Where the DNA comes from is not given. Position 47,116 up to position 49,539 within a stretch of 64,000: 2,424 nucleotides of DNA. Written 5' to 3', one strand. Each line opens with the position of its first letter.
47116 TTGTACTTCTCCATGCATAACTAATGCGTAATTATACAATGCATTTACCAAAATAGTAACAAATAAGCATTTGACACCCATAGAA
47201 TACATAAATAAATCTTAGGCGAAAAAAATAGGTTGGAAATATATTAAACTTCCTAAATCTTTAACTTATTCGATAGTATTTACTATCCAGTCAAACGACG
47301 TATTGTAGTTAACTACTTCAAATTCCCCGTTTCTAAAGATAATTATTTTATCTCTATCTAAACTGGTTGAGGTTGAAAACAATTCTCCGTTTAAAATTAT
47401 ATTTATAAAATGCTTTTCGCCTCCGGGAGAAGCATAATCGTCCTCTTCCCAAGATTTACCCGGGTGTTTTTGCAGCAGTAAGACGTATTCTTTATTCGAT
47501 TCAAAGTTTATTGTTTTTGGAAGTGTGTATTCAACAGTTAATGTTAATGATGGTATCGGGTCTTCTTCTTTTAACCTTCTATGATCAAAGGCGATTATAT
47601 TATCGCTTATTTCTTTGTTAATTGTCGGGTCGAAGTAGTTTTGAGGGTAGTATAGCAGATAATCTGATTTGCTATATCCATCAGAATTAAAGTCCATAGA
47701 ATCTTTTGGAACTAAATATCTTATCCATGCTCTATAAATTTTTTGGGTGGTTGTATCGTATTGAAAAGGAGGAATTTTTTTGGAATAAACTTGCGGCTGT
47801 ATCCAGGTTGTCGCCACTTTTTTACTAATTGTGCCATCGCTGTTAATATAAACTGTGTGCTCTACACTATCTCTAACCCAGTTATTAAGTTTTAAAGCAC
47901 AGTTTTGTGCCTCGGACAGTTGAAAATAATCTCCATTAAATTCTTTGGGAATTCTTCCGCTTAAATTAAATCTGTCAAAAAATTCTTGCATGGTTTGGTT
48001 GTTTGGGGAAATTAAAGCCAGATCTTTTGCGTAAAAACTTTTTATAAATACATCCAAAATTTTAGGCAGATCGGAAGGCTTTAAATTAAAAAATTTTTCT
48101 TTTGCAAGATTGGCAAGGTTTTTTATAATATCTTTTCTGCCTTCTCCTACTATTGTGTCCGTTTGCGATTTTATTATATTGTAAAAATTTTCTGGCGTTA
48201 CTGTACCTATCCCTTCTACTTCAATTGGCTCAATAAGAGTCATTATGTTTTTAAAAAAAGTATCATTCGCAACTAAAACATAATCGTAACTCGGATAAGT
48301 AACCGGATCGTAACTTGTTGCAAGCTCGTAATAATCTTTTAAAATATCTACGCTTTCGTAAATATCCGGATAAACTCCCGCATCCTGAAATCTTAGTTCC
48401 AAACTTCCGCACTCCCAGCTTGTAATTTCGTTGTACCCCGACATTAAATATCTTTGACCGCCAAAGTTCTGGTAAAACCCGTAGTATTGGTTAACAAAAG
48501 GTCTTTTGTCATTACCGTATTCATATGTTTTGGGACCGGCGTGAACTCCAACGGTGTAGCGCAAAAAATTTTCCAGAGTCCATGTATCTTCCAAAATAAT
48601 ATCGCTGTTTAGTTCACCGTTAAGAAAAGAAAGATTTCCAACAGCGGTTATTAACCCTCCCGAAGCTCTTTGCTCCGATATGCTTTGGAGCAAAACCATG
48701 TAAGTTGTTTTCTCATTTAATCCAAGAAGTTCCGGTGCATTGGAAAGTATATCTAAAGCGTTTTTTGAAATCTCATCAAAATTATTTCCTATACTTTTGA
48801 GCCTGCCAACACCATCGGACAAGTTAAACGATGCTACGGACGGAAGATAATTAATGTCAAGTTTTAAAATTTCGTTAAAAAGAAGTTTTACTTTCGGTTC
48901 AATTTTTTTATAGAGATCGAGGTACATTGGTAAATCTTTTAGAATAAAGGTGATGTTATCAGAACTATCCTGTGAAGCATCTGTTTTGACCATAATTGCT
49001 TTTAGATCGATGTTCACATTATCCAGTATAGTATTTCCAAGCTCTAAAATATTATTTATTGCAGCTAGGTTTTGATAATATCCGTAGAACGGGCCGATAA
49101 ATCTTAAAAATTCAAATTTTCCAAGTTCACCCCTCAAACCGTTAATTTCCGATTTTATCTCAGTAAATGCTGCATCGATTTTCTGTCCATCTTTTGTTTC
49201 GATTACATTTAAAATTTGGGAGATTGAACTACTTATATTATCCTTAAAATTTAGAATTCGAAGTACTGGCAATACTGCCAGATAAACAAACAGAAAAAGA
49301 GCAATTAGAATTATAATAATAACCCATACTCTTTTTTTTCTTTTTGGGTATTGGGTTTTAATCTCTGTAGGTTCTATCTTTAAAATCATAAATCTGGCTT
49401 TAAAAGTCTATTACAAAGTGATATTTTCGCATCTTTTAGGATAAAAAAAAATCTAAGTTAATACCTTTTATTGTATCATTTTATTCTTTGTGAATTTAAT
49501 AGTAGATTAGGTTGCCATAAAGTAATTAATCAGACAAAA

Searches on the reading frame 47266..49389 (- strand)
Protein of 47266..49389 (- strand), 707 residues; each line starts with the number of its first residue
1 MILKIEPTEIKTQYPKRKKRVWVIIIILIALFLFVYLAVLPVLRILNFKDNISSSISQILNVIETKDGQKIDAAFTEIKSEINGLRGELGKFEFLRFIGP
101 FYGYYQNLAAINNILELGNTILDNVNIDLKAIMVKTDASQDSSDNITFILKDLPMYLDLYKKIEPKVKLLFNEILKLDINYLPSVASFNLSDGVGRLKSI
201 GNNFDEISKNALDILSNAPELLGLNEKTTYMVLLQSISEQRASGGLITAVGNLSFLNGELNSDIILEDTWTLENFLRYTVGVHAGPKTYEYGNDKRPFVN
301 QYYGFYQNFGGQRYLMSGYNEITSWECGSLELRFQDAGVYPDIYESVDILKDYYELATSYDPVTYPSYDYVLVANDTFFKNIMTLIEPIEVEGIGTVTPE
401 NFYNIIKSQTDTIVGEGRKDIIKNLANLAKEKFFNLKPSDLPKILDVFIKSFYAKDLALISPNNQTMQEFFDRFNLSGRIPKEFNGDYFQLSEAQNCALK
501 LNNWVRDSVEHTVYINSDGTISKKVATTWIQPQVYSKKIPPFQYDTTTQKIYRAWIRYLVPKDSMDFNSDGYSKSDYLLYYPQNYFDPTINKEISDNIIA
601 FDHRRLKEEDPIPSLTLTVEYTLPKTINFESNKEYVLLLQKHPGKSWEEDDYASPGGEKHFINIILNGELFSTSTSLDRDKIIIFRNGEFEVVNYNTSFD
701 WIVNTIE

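Call 106: search_protein_families(library=pfam, proteins=[window:47266-49389:-], max_evalue=0.00001)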
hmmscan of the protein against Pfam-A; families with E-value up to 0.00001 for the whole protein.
window:47266-49389:- (707 aa): 1 family
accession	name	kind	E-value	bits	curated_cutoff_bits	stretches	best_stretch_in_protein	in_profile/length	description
PF13196.11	DUF4012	-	5.3e-09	37.2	28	1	226-409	2-142/144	Protein of unknown function (DUF4012)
